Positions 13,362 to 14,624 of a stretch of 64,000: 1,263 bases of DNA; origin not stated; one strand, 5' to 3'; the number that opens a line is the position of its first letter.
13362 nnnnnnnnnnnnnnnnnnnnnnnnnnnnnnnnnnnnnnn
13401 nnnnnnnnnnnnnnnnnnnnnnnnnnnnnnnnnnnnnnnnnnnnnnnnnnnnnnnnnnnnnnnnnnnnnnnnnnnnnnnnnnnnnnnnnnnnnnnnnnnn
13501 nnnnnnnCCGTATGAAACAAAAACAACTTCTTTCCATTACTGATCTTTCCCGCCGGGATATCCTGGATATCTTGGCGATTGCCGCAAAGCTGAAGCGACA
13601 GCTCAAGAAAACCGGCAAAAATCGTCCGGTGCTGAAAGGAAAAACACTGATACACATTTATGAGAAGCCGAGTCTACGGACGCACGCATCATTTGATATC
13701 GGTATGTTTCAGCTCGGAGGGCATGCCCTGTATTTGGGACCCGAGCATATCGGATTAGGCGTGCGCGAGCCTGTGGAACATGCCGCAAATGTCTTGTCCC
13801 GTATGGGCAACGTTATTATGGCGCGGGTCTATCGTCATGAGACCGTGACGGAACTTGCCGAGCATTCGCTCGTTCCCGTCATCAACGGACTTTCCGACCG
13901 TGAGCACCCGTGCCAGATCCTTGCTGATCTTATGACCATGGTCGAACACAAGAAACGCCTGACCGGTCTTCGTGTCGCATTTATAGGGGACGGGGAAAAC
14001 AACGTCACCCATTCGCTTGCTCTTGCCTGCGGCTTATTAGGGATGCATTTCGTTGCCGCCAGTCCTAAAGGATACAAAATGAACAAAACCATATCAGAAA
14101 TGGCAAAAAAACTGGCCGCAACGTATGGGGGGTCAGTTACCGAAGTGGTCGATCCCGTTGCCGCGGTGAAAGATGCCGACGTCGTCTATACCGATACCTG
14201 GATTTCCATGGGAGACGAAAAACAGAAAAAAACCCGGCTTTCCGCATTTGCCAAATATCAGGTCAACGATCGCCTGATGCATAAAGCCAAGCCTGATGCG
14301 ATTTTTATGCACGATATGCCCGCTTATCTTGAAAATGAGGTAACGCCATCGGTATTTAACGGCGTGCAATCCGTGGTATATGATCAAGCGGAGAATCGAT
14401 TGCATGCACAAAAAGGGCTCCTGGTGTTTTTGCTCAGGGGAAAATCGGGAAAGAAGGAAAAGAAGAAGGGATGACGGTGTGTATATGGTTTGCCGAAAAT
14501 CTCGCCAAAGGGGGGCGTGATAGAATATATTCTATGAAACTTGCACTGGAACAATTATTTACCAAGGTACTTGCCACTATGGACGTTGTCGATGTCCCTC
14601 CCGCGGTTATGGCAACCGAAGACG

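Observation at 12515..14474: Tandem transcarbamylase paralogs with complementary losses of active-site motifs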

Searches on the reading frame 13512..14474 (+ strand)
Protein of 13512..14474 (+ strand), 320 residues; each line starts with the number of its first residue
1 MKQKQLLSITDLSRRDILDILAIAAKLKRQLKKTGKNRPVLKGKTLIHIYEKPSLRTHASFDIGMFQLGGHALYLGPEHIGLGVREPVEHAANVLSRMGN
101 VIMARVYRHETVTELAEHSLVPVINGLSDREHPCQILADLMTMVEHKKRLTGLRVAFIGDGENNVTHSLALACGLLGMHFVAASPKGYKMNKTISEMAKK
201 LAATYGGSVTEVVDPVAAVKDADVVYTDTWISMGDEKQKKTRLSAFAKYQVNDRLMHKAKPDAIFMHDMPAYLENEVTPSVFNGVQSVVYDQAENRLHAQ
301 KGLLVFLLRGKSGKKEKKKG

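Call 3: search_protein_families(library=ncbifam, proteins=[window:13512-14474:+], max_evalue=0.00001)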
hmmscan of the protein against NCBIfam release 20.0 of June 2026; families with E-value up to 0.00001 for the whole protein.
window:13512-14474:+ (320 aa): 16 families
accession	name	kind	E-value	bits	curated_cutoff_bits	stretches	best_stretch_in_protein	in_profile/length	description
NF001986.0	PRK00779.1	subfamily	2e-116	388.4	306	1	2-309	4-305/307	ornithine carbamoyltransferase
TIGR00658.1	orni_carb_tr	equivalog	2.3e-113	378.4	280.85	1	4-308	1-303/304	ornithine carbamoyltransferase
TIGR04384.1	putr_carbamoyl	exception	4.6e-98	328.4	500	1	7-317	3-316/330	putrescine carbamoyltransferase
NF011380.0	PRK14805.1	equivalog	1.4e-96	323.1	421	1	4-308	2-300/302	ornithine carbamoyltransferase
NF003286.0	PRK04284.1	subfamily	4.9e-77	259.3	515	1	2-305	5-327/332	ornithine carbamoyltransferase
NF002470.0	PRK01713.1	equivalog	3.9e-60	204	545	1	1-276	5-282/334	ornithine carbamoyltransferase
NF009213.0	PRK12562.1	subfamily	2.2e-59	201.5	559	1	3-306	6-330/334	ornithine carbamoyltransferase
NF011379.0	PRK14804.1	equivalog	1.4e-52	178.7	373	1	4-308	7-309/311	ornithine carbamoyltransferase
NF002032.1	PRK00856.1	equivalog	3.6e-40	138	263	1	4-305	1-294/297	aspartate carbamoyltransferase catalytic subunit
NF003384.0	PRK04523.1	equivalog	5.5e-40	137.4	288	1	2-308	2-333/336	N-acetylornithine carbamoyltransferase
TIGR00670.1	asp_carb_tr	equivalog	3.9e-38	131.3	236.95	1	4-308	1-303/304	aspartate carbamoyltransferase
NF006046.0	PRK08192.1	equivalog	1.7e-26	93.3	512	1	4-304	7-313/339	aspartate carbamoyltransferase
NF008853.0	PRK11891.1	equivalog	2.8e-22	78.9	560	1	3-271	88-358/430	aspartate carbamoyltransferase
NF010387.0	PRK13814.1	equivalog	9.1e-18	64.2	660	1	6-309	8-305/310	aspartate carbamoyltransferase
NF005538.0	PRK07200.1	equivalog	5.4e-17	61.9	453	1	2-245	20-286/396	knotted carbamoyltransferase YgeW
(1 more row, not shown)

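Call 4: search_protein_families(library=pfam, proteins=[window:13512-14474:+])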
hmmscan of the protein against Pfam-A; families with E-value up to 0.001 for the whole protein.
window:13512-14474:+ (320 aa): 2 families
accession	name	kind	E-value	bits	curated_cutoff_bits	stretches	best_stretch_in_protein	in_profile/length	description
PF00185.30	OTCace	-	2.9e-55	187.1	29.4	1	152-307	2-157/157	Aspartate/ornithine carbamoyltransferase, Asp/Orn binding domain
PF02729.26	OTCace_N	-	1.1e-44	152.5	29.9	1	4-145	1-148/148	Aspartate/ornithine carbamoyltransferase, carbamoyl-P binding domain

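Call 6: search_solved_structures(query=window:13512-14474:+, show_alignments=2)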
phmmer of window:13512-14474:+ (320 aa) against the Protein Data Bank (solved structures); distinct sequences matched with E-value up to 0.001: 88 (the best 60 are shown).
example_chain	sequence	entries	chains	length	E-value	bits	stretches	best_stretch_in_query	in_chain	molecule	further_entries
1a1s_A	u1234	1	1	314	1.5e-84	287.1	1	4-310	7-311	ORNITHINE CARBAMOYLTRANSFERASE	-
1pvv_A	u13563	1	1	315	1.5e-84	287.1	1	4-310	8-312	Ornithine carbamoyltransferase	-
8qeu_A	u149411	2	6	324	6.9e-77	261.9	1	4-308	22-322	Ornithine transcarbamylase, chloroplastic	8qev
4ep1_A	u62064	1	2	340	3.2e-76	259.8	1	3-309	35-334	Ornithine carbamoyltransferase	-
4nf2_A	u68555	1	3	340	4.1e-75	256.1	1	3-309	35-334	Ornithine carbamoyltransferase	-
1vlv_A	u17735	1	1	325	2.9e-71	243.5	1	2-306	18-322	Ornithine carbamoyltransferase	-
3gd5_A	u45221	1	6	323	1.7e-70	241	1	5-314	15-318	Ornithine carbamoyltransferase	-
7nnf_A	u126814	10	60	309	1.3e-69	238.1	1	7-309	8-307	Ornithine carbamoyltransferase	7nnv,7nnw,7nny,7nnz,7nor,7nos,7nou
2i6u_A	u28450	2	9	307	1.3e-69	238.1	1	7-309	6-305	Ornithine carbamoyltransferase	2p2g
7x99_A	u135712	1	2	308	3.9e-68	233.2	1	4-311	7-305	ornithine carbamoyltransferase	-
1fb5_A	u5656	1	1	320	5.3e-68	232.8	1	2-318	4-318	ORNITHINE TRANSCARBAMOYLASE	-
1c9y_A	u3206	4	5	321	1.1e-67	231.7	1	2-318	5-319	ORNITHINE CARBAMOYLTRANSFERASE | ORNITHINE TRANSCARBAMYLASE | PROTEIN (ORNITHINE TRANSCARBAMOYLASE)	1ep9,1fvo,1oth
2ef0_A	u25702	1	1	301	1.7e-67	231.1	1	4-309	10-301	Ornithine carbamoyltransferase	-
4f2g_A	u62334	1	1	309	1.7e-67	231.1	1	6-311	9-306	Ornithine carbamoyltransferase 1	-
4oh7_A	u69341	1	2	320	2.3e-67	230.7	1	11-310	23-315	Ornithine carbamoyltransferase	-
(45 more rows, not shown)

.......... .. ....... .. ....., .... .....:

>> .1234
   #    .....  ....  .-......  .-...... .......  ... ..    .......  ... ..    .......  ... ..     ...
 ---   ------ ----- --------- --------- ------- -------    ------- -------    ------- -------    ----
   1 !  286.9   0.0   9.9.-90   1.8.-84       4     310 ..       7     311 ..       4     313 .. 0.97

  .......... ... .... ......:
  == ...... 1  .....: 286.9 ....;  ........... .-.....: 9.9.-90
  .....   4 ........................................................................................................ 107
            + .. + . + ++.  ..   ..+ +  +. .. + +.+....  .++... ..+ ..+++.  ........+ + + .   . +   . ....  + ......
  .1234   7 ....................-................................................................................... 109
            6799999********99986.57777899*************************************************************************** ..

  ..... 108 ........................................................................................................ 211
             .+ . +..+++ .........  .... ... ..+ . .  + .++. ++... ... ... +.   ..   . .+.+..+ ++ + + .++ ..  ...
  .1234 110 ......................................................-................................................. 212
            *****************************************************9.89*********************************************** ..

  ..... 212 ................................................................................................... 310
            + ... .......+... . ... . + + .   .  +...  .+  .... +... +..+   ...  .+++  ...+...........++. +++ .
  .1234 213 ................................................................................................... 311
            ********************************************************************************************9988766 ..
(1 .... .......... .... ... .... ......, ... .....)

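Call 7: find_homologous_proteins(query=window:13512-14474:+, max_evalue=1e-20)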
Query window:13512-14474:+ (320 aa): 8000 proteins with E <= 1e-20 among 8000 candidates; the best 120 are listed.
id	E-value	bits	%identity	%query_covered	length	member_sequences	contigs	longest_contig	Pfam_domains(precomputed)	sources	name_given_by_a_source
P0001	7.8e-203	690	97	100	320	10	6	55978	PF00185.31,PF02729.27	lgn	-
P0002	9.2e-190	647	91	96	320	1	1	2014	PF00185.31,PF02729.27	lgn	-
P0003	2.2e-183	626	90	97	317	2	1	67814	PF00185.31,PF02729.27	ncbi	-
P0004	1.4e-155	535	78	97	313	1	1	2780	PF00185.31,PF02729.27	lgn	-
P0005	7.7e-155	533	77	97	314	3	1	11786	PF00185.31,PF02729.27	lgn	-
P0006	7.9e-154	529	77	97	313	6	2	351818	PF00185.31,PF02729.27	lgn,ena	-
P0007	1.2e-153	529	77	97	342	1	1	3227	PF00185.31,PF02729.27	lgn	-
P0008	6.7e-153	526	77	97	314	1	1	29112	PF00185.31,PF02729.27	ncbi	-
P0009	1.4e-152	525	76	97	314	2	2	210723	PF00185.31,PF02729.27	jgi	-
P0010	2.7e-152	524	78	97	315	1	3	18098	PF00185.31,PF02729.27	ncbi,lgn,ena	-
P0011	7.7e-152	523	76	98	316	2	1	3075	PF00185.31,PF02729.27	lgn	-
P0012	1.3e-151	522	76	97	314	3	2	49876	PF00185.31,PF02729.27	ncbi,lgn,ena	-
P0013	1.8e-151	522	76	97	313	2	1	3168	PF00185.31,PF02729.27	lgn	-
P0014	2.9e-151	521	76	97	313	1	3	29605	PF00185.31,PF02729.27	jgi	-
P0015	3.9e-151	521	75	97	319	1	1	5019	PF00185.31,PF02729.27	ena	-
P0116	2.9e-120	419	64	94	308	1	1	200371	PF00185.31,PF02729.27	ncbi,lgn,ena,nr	ncbi:MAG: ornithine carbamoyltransferase [Parcubacteria group bacterium Gr01-1014_8]|nr:MAG: ornithi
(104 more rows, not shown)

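Call 13: find_encoding_contigs(protein=window:13512-14474:+, flank=10000, max_places=4)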
Protein window:13512-14474:+ (320 aa): 12 contigs read that carry it; 4 places shown.
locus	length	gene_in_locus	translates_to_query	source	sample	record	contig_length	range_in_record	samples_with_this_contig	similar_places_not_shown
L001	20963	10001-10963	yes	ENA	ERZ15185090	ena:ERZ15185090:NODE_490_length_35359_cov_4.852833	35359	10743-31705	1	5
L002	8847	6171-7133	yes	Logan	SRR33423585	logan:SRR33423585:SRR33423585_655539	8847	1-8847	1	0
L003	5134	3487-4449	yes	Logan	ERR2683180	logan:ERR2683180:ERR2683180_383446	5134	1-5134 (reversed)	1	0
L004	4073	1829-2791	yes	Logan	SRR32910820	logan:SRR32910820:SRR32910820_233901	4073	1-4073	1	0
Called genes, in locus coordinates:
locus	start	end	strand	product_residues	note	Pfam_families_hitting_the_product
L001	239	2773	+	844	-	PF00133:tRNA-synt_1, PF09334:tRNA-synt_1g, PF13603:tRNA-synt_1_2, PF00133:tRNA-synt_1, PF09334:tRNA-synt_1g, PF08264:Anticodon_1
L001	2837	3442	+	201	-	PF10531:SLBB, PF00633:HHH (weak), PF12836:HHH_3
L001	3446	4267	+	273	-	PF03772:Competence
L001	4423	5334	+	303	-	PF25281:MBL_MAP1B (weak), PF00753:Lactamase_B (weak), PF12706:Lactamase_B_2 (weak)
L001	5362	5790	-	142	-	-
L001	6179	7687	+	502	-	PF00206:Lyase_1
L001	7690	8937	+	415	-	PF00764:Arginosuc_synth, PF20979:Arginosuc_syn_C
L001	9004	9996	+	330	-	PF02729:OTCace_N, PF00185:OTCace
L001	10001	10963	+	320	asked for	PF02729:OTCace_N, PF00185:OTCace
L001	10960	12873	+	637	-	PF03485:Arg_tRNA_synt_N, PF00750:tRNA-synt_1d, PF05746:DALR_1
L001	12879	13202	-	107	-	-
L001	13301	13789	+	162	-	-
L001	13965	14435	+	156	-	-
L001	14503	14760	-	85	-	-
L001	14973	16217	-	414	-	PF01566:Nramp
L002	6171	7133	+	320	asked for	PF02729:OTCace_N, PF00185:OTCace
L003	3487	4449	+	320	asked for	PF02729:OTCace_N, PF00185:OTCace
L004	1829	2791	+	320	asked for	PF02729:OTCace_N, PF00185:OTCace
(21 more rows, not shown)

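Call 22: find_related_loci(query=A2, collection=metagenome_contigs, flank=10000)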
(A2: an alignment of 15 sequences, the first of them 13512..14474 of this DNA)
Query A2 (320 aa) in metagenome_contigs; peptide patterns used: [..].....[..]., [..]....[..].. (x = any residue, [..] = any of these).
600 stretches matched a pattern (row limit reached: there are more); 593 encode a relative of the query (tblastn E <= 1e-3); the best 80 are kept; 80 distinct loci.
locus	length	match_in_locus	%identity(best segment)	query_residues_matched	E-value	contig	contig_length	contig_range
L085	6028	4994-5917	73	1-307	6e-152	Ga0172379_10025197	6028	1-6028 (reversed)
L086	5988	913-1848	70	2-313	5e-147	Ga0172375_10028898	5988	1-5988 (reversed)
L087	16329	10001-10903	64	1-302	5e-127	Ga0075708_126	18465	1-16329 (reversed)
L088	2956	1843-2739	62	2-309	2e-131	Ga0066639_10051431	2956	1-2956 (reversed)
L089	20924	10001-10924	59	2-311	1e-120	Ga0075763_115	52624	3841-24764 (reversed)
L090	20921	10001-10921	59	4-309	1e-119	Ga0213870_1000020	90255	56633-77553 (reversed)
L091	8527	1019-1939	60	4-309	6e-118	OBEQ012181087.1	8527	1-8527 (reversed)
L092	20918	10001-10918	58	3-308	1e-117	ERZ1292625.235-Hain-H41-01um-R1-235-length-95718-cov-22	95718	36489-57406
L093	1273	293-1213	58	1-307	1e-127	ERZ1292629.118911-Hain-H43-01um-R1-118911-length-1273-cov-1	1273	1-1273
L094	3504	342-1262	57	4-309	1e-119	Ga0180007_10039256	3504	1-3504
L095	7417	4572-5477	58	4-308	3e-116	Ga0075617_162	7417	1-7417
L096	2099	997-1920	56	3-310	1e-121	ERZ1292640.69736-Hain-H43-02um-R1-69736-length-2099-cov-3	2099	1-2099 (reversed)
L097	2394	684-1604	57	1-308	1e-119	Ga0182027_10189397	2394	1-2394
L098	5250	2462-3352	57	4-301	1e-113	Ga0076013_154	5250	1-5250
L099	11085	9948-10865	55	3-308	1e-109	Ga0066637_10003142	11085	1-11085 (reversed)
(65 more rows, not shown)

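Call 38: find_encoding_contigs(protein=P0116, flank=10000, max_places=2)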
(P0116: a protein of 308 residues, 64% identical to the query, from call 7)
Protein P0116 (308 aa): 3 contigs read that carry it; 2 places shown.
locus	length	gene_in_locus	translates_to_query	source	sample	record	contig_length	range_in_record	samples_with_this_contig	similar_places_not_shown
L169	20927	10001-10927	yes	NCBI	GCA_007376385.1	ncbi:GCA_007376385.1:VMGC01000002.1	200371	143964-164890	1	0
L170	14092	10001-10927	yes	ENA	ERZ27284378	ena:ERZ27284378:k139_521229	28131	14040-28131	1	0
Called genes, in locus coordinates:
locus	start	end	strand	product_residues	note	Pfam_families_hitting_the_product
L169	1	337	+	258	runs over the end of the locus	PF00459:Inositol_P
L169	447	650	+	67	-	PF04070:DUF378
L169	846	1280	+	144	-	PF00293:NUDIX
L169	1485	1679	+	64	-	PF12844:HTH_19, PF13560:HTH_31, PF01381:HTH_3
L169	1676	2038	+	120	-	-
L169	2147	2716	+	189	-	PF00085:Thioredoxin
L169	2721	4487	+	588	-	PF13386:DsbD_2 (weak), PF00578:AhpC-TSA, PF08534:Redoxin, PF13905:Thioredoxin_8 (weak), PF17991:Thioredoxin_10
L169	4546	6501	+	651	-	-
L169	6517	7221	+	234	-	-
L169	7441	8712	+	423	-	PF00764:Arginosuc_synth, PF20979:Arginosuc_syn_C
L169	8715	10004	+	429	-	PF00206:Lyase_1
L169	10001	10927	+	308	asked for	PF02729:OTCace_N, PF00185:OTCace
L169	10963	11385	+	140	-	-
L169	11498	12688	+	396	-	PF02073:Peptidase_M29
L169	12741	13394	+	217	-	PF00300:His_Phos_1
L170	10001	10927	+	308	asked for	PF02729:OTCace_N, PF00185:OTCace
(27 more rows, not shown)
